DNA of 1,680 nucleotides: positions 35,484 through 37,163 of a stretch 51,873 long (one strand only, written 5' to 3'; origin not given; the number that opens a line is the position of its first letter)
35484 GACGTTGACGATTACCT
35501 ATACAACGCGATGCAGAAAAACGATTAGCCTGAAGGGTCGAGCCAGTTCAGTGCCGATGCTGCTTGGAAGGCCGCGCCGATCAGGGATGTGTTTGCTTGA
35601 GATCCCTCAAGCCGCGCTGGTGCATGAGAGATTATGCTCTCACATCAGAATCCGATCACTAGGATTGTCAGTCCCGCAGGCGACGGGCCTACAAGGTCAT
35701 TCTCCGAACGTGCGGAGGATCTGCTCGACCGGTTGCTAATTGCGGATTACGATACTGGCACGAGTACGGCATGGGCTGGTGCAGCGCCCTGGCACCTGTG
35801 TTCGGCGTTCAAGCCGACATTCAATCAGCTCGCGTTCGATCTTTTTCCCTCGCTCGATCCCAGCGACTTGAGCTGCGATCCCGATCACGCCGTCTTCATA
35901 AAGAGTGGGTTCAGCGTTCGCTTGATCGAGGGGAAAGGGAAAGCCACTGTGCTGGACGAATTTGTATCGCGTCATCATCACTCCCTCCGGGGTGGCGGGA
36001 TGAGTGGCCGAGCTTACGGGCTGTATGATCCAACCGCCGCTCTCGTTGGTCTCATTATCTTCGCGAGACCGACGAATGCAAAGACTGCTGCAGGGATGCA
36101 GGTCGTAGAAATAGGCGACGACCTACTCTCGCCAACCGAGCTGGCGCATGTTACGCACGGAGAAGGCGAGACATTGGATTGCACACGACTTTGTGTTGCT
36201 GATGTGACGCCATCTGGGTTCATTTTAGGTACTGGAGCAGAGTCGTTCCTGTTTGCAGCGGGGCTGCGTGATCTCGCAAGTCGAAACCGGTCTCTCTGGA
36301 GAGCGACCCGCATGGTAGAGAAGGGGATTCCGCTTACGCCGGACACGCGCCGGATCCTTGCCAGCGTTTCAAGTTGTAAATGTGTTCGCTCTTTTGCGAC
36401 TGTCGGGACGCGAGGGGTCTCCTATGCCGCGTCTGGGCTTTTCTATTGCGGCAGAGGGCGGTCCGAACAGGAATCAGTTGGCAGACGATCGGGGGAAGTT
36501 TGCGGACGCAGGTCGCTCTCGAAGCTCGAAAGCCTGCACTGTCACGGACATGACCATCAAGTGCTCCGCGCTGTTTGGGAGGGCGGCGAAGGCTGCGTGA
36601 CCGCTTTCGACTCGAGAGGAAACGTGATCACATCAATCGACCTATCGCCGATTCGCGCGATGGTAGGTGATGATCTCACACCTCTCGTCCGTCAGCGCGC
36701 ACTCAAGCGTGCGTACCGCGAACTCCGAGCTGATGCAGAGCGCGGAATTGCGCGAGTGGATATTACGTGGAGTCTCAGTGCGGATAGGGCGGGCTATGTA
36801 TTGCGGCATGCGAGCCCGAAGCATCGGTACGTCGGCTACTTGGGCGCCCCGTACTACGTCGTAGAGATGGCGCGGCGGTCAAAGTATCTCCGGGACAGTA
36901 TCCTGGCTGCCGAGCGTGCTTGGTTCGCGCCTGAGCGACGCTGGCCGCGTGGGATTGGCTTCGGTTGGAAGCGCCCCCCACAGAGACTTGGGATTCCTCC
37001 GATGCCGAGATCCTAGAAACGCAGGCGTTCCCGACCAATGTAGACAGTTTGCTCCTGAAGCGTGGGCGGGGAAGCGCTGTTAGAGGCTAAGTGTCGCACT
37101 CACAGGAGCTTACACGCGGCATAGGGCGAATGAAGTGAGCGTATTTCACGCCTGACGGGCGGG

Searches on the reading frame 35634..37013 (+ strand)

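Call 16: search_protein_families(library=pfam, proteins=[window:35634-37013:+], max_evalue=0.01)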
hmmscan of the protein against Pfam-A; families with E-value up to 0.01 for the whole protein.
window:35634-37013:+ (460 aa): 1 family
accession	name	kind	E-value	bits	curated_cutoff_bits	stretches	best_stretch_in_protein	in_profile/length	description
PF25680.1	Mom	-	0.00012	22.3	27.1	0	243-295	98-149/202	Mom protein family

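Call 17: search_protein_families(library=phrogs, proteins=[window:35634-37013:+], max_evalue=0.001)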
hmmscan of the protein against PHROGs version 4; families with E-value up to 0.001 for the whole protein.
window:35634-37013:+ (460 aa): 1 family
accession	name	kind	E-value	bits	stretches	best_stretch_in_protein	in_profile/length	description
phrog_1384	-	other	1.1e-06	29.4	0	106-157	30-75/245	Mom-like DNA modification protein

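Call 49: search_protein_families(library=padloc, proteins=[window:35634-37013:+], max_evalue=0.001)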
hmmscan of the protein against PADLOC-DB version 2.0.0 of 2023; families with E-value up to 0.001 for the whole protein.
window:35634-37013:+ (460 aa): 0 families
